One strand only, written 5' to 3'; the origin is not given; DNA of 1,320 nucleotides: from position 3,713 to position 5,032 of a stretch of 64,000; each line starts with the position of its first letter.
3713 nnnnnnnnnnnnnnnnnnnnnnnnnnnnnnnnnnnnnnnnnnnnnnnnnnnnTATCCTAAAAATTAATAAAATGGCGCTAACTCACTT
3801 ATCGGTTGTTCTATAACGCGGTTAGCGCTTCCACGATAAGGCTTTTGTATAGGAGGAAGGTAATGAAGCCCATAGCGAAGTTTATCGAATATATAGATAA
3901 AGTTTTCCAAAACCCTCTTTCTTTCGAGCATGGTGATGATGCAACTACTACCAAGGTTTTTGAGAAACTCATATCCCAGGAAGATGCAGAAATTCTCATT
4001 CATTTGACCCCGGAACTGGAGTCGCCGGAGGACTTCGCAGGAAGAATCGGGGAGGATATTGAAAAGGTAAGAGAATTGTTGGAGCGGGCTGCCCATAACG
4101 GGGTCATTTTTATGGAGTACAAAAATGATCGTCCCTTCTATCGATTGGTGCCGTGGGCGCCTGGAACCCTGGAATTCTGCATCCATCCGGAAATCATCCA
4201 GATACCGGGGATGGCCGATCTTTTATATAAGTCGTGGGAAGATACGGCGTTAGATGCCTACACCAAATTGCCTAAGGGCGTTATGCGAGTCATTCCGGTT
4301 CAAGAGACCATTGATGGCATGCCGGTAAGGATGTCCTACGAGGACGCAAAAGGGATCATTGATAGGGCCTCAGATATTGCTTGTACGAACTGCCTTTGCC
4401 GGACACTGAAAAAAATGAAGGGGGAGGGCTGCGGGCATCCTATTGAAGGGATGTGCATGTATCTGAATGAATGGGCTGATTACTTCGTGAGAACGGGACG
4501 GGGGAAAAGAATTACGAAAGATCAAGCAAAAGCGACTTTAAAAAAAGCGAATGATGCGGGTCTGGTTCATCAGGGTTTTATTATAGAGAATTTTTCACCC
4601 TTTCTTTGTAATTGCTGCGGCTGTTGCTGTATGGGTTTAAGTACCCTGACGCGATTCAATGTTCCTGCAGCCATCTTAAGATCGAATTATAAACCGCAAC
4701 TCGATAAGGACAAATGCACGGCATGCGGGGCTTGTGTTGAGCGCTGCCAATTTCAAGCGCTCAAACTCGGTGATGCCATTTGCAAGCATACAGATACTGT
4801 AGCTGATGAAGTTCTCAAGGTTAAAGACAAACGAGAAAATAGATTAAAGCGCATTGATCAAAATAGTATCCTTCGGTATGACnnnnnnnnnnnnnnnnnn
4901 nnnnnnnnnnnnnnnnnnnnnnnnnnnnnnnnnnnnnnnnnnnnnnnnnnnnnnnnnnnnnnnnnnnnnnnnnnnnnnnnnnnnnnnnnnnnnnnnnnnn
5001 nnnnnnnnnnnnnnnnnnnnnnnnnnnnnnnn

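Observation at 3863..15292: Five-fold expansion of an uncharacterised winged-helix / poly-cysteine / di-ferredoxin protein module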

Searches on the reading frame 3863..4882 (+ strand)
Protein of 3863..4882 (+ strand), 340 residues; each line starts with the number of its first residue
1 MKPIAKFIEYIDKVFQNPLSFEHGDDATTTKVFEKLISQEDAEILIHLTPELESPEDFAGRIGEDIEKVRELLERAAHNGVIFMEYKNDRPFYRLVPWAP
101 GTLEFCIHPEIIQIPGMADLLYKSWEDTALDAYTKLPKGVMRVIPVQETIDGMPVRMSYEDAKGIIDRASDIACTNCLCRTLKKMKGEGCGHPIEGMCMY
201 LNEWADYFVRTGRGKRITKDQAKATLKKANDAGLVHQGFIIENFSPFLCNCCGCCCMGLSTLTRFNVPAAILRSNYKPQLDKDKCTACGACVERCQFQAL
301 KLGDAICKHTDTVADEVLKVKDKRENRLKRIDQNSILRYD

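Call 76: find_homologous_proteins(query=window:3863-4882:+, max_evalue=0.001)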
Query window:3863-4882:+ (340 aa): 218 proteins with E <= 0.001 among 1258 candidates; the best 120 are listed.
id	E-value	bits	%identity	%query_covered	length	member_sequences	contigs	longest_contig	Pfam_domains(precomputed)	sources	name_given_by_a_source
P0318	9.6e-92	325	47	89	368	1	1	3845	PF14697.12,PF12837.13,PF00037.33,PF12838.13,PF13237.12,PF13187.12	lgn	-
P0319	1.1e-72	263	41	91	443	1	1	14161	PF14691.12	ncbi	ncbi:MAG: pyridine nucleotide-disulfide oxidoreductase, partial [Syntrophobacter sp.]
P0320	1.4e-64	236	38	89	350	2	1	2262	PF14697.12,PF00037.33,PF12838.13,PF25160.2,PF13237.12,PF13187.12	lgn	-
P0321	1.5e-62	230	37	89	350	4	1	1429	PF14697.12,PF12797.13,PF12837.13,PF00037.33,PF12838.13,PF25160.2,PF13237.12,PF13183.12,PF13187.12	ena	-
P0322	4.7e-61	225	37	88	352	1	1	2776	PF14697.12,PF12837.13,PF00037.33,PF13183.12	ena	-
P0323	2.3e-60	222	36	88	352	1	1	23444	PF14697.12,PF00037.33,PF12838.13,PF13237.12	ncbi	ncbi:MAG: ATP-binding protein [Syntrophobacteraceae bacterium]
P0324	4.0e-58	215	37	90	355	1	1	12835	PF14697.12,PF12797.13,PF12837.13,PF00037.33,PF13484.12,PF12838.13,PF13237.12,PF13183.12,PF13187.12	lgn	-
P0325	5.8e-57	211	35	88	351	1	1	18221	PF14697.12,PF00037.33,PF13183.12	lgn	-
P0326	1.4e-56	210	35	91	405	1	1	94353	PF12837.13,PF00037.33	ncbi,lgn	-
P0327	9.7e-52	194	34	85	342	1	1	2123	PF12837.13,PF00037.33,PF12838.13,PF13237.12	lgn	-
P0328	3.1e-51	192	34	88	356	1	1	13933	PF12797.13,PF12837.13,PF00037.33,PF13237.12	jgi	-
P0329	3.2e-50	189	34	84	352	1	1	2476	PF12797.13,PF12837.13,PF00037.33,PF12838.13,PF13237.12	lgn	-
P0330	4.3e-50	189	36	81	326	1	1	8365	PF00037.33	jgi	jgi:ferredoxin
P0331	1.2e-46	177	39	67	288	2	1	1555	PF14697.12,PF12797.13,PF12837.13,PF00037.33,PF13484.12,PF12838.13,PF13237.12,PF13183.12,PF13187.12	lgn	-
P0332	1.2e-46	177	34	84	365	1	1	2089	PF14697.12,PF12797.13,PF12837.13,PF00037.33,PF12838.13,PF13237.12,PF13187.12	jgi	jgi:Pyruvate/2-oxoacid:ferredoxin oxidoreductase delta subunit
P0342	2.7e-43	166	33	88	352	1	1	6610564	PF14697.12,PF12797.13,PF12837.13,PF00037.33,PF12838.13,PF25160.2,PF13187.12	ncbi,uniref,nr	ncbi:4Fe-4S ferredoxin [Desulfonema ishimotonii]|uniref:4Fe-4S ferredoxin n=1 Tax=Desulfonema ishimo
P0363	1.8e-40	157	32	88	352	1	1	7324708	PF14697.12,PF12837.13,PF00037.33,PF12838.13,PF13237.12,PF13187.12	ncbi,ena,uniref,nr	ncbi:(4Fe-4S)-binding protein [Desulfosarcina alkanivorans]|uniref:(4Fe-4S)-binding protein n=1 Tax=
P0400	2.2e-38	150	31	88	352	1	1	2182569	PF14697.12,PF12797.13,PF12837.13,PF00037.33,PF12838.13,PF13237.12,PF13183.12,PF13187.12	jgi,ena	jgi:Pyruvate/2-oxoacid:ferredoxin oxidoreductase delta subunit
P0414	1.4e-37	147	33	87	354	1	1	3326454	PF14697.12,PF12797.13,PF12837.13,PF00037.33,PF12838.13,PF13237.12,PF13183.12,PF13187.12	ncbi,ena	-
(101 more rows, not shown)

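Call 77: find_encoding_contigs(protein=P0363, flank=8000, max_places=2)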
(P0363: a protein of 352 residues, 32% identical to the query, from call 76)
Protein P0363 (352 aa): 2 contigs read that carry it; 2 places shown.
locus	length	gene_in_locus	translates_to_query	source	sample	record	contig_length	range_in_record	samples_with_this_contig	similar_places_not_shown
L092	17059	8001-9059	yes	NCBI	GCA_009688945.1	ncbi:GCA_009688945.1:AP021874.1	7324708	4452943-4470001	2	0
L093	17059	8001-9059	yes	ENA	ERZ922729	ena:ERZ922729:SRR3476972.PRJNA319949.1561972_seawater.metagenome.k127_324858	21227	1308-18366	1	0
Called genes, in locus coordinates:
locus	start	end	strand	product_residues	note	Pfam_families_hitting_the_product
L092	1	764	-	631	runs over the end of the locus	PF00122:E1-E2_ATPase, PF00702:Hydrolase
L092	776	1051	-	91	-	PF02583:Trns_repr_metal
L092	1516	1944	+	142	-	-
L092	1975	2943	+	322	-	PF16868:NMT1_3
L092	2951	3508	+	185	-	PF08905:DUF1850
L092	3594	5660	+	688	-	PF06808:DctM, PF11874:DUF3394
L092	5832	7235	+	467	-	PF13537:GATase_7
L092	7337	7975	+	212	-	PF00440:TetR_N, PF16925:TetR_C_13, PF21993:TetR_C_13_2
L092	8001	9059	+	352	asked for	PF13237:Fer4_10 (faint), PF14697:Fer4_21, PF12838:Fer4_7 (weak), PF13187:Fer4_9 (weak), PF00037:Fer4, PF12837:Fer4_6 (weak)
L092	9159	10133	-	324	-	PF00478:IMPDH (faint), PF03060:NMO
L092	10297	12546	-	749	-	PF04879:Molybdop_Fe4S4, PF00384:Molybdopterin, PF01568:Molydop_binding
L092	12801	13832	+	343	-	PF01965:DJ-1_PfpI (weak), PF00165:HTH_AraC (weak), PF12833:HTH_18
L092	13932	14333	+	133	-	PF00355:Rieske (weak)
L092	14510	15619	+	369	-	PF00724:Oxidored_FMN, PF13378:MR_MLE_C (faint)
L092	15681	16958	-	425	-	PF07969:Amidohydro_3, PF01979:Amidohydro_1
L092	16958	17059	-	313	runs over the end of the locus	PF02653:BPD_transp_2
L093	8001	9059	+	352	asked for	PF13237:Fer4_10 (faint), PF14697:Fer4_21, PF12838:Fer4_7 (weak), PF13187:Fer4_9 (weak), PF00037:Fer4, PF12837:Fer4_6 (weak)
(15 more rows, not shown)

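Call 78: find_encoding_contigs(protein=P0342, flank=8000, max_places=2)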
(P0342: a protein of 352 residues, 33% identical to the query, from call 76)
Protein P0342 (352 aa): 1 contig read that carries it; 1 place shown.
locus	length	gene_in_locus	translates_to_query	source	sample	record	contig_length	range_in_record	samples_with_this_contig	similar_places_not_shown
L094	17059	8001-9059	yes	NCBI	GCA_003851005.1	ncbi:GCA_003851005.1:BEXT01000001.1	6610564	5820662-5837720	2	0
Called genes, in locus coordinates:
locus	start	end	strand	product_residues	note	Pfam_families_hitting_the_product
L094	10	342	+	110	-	-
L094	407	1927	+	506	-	PF00749:tRNA-synt_1c, PF19269:Anticodon_2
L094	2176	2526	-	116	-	PF14076:DUF4258 (weak)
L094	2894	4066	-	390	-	PF12323:HTH_OrfB_IS605, PF01385:OrfB_IS605, PF07282:Cas12f1-like_TNB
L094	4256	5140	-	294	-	PF13730:HTH_36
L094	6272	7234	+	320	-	PF00158:Sigma54_activat, PF13191:AAA_16 (weak), PF14532:Sigma54_activ_2, PF00004:AAA (weak), PF07728:AAA_5, PF25601:AAA_lid_14, PF02954:HTH_8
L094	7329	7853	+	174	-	-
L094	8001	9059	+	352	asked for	PF25160:LdpA_Fe-S-bd (faint), PF12797:Fer4_2 (faint), PF00037:Fer4 (weak), PF14697:Fer4_21, PF12838:Fer4_7, PF13187:Fer4_9, PF00037:Fer4, PF12837:Fer4_6 (weak)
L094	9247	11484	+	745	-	PF04879:Molybdop_Fe4S4, PF00384:Molybdopterin, PF01568:Molydop_binding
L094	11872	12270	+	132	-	-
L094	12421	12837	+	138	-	PF12675:DUF3795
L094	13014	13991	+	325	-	PF00478:IMPDH (faint), PF03060:NMO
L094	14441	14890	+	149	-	PF03061:4HBT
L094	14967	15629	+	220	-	PF02492:cobW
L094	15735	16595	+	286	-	PF12146:Hydrolase_4, PF00561:Abhydrolase_1 (faint), PF08386:Abhydrolase_4 (weak)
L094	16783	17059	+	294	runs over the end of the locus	PF00561:Abhydrolase_1, PF03096:Ndr (weak), PF12146:Hydrolase_4, PF12697:Abhydrolase_6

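Call 79: search_solved_structures(query=L094:9247-11484:+, max_evalue=1e-20)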
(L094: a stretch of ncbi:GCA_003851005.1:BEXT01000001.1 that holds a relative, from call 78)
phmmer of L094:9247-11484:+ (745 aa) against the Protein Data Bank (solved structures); distinct sequences matched with E-value up to 1e-20: 16.
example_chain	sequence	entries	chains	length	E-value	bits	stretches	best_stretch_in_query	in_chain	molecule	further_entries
7qv7_S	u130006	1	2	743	2.5e-40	141.9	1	7-478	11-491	Hydrogen dependent carbon dioxide reductase subunit FdhF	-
9vap_A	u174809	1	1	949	5.3e-36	127.6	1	6-323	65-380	Formate dehydrogenase molybdopterin-binding subunit FdhA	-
9t1s_L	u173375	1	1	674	4.8e-35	124.5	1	7-476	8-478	formate dehydrogenase (coenzyme F420)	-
7vw6_A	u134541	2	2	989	6.4e-34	120.7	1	6-478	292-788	Formate dehydrogenase | Tungsten-containing formate dehydrogenase alpha subunit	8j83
7e5z_A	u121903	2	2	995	6.6e-34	120.7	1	6-478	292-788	Formate dehydrogenase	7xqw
7bkb_D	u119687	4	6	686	1.9e-33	119.2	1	5-477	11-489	Formate dehydrogenase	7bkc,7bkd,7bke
1aa6_A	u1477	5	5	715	3.3e-31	111.8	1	7-476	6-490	FORMATE DEHYDROGENASE H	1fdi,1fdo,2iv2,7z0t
2e7z_A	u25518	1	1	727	4.9e-30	107.9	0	9-286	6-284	Acetylene hydratase Ahy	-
2vpw_A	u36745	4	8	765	1.3e-28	103.1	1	9-477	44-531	THIOSULFATE REDUCTASE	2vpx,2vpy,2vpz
2jio_A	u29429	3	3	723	9.6e-27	97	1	3-318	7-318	PERIPLASMIC NITRATE REDUCTASE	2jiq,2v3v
2jim_A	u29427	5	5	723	3.6e-26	95.1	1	3-318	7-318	PERIPLASMIC NITRATE REDUCTASE | PROTEIN (PERIPLASMIC NITRATE REDUCTASE)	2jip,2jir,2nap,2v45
9wxb_B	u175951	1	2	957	5e-25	91.4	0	7-439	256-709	Formate dehydrogenase alpha subunit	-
6tg9_A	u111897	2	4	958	5e-24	88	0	7-439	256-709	Formate dehydrogenase subunit alpha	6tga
7l5i_A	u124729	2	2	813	1e-23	87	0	65-324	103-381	Trimethylamine-N-oxide reductase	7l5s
8rqz_C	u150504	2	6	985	3.2e-23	85.4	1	6-476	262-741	Probable oxidoreductase YjgC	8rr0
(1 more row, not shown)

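Call 80: find_encoding_contigs(protein=P0414, flank=8000, max_places=2)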
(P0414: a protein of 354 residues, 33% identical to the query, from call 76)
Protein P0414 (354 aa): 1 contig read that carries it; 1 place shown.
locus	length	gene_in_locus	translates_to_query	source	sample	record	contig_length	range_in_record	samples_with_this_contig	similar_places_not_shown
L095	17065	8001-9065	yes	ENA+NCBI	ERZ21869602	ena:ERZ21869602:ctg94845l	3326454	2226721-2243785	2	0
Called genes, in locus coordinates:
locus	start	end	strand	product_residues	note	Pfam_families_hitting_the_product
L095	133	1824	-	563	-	PF00749:tRNA-synt_1c, PF03950:tRNA-synt_1c_C, PF20974:tRNA-synt_1c_C2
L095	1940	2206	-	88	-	PF07238:PilZ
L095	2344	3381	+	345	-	PF04055:Radical_SAM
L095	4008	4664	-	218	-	PF03460:NIR_SIR_ferr, PF01077:NIR_SIR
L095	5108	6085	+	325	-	PF03480:DctP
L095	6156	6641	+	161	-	PF04290:DctQ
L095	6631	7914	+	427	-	PF06808:DctM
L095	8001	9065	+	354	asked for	PF13237:Fer4_10 (faint), PF13183:Fer4_8 (faint), PF13187:Fer4_9, PF12838:Fer4_7, PF14697:Fer4_21 (weak), PF00037:Fer4, PF12797:Fer4_2 (weak), PF12837:Fer4_6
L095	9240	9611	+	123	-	PF00126:HTH_1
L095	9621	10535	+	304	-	PF02558:ApbA, PF03721:UDPG_MGDP_dh_N (weak), PF08546:ApbA_C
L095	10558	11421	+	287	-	PF02548:Pantoate_transf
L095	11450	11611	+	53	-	-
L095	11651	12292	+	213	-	PF04337:DUF480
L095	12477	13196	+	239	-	PF07238:PilZ (faint)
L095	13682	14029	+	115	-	PF07130:YebG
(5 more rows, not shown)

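Call 81: find_encoding_contigs(protein=P0400, flank=8000, max_places=2)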
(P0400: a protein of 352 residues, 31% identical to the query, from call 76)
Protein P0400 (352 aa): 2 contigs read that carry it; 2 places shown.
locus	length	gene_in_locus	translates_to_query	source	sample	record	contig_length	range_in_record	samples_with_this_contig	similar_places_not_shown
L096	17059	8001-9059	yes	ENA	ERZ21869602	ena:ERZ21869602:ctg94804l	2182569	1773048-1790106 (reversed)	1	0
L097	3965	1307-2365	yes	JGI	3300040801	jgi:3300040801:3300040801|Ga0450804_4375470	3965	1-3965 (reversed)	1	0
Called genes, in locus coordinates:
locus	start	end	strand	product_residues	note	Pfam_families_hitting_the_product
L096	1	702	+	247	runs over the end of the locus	PF03591:AzlC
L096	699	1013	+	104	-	PF05437:AzlD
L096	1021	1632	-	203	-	PF00072:Response_reg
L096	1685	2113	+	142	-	-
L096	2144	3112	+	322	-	PF16868:NMT1_3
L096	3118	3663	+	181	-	PF08905:DUF1850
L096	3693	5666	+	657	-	PF06808:DctM, PF11874:DUF3394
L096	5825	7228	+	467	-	PF13537:GATase_7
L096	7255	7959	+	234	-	PF00440:TetR_N, PF16925:TetR_C_13, PF21993:TetR_C_13_2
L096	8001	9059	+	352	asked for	PF13183:Fer4_8 (faint), PF00037:Fer4 (weak), PF13237:Fer4_10 (weak), PF14697:Fer4_21, PF12838:Fer4_7, PF13187:Fer4_9 (weak), PF00037:Fer4, PF12837:Fer4_6 (weak), +1 more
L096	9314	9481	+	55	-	-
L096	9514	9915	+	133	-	PF00355:Rieske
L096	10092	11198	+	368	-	PF00724:Oxidored_FMN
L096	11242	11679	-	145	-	PF07973:tRNA_SAD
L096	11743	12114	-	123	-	-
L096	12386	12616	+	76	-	-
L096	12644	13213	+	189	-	PF01625:PMSR, PF20939:MsrA_helical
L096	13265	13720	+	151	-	PF19315:MC_hydratase (weak), PF01575:MaoC_dehydratas, PF13452:FAS1_DH_region (weak)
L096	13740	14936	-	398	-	PF00092:VWA (faint), PF13519:VWA_2 (weak), PF13768:VWA_3 (faint), PF25106:VWA_4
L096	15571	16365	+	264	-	PF13517:FG-GAP_3 (weak)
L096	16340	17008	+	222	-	PF25292:Beta-prop_CGLA (faint), PF13517:FG-GAP_3 (weak)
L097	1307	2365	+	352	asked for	PF13183:Fer4_8 (faint), PF00037:Fer4 (weak), PF13237:Fer4_10 (weak), PF14697:Fer4_21, PF12838:Fer4_7, PF13187:Fer4_9 (weak), PF00037:Fer4, PF12837:Fer4_6 (weak), +1 more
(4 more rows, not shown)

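Call 94: search_protein_families(library=pfam, proteins=[P0319, P0326, P0318], max_evalue=0.0001)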
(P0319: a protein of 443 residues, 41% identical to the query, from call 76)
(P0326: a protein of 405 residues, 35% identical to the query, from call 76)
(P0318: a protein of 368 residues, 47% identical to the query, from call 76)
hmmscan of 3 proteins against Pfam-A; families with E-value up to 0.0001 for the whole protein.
P0319 (443 aa): 1 family
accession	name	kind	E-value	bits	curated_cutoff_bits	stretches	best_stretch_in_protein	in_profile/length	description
PF14691.11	Fer4_20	-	1.2e-21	77.1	25.8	1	356-435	29-111/113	Dihydroprymidine dehydrogenase domain II, 4Fe-4S cluster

P0326 (405 aa): 2 families
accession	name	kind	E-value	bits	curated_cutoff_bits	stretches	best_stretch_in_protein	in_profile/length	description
PF00037.32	Fer4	-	1.1e-08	35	21.1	1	281-302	2-23/24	4Fe-4S binding domain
PF12837.12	Fer4_6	-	2.3e-08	34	25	1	279-299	1-21/24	4Fe-4S binding domain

P0318 (368 aa): 6 families
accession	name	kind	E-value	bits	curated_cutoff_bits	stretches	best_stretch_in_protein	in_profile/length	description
PF00037.32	Fer4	-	2.7e-08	33.7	21.1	2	318-340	2-24/24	4Fe-4S binding domain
PF14697.11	Fer4_21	-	5e-08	33.4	35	1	289-341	2-59/59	4Fe-4S dicluster domain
PF12838.12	Fer4_7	-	3.2e-06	28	27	1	294-338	1-52/52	4Fe-4S dicluster domain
PF13187.11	Fer4_9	-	1.1e-05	25.8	27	1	295-339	2-52/52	4Fe-4S dicluster domain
PF12837.12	Fer4_6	-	1.7e-05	25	25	0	319-339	4-24/24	4Fe-4S binding domain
PF13237.11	Fer4_10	-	1.7e-05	25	25.5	0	288-335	2-53/53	4Fe-4S dicluster domain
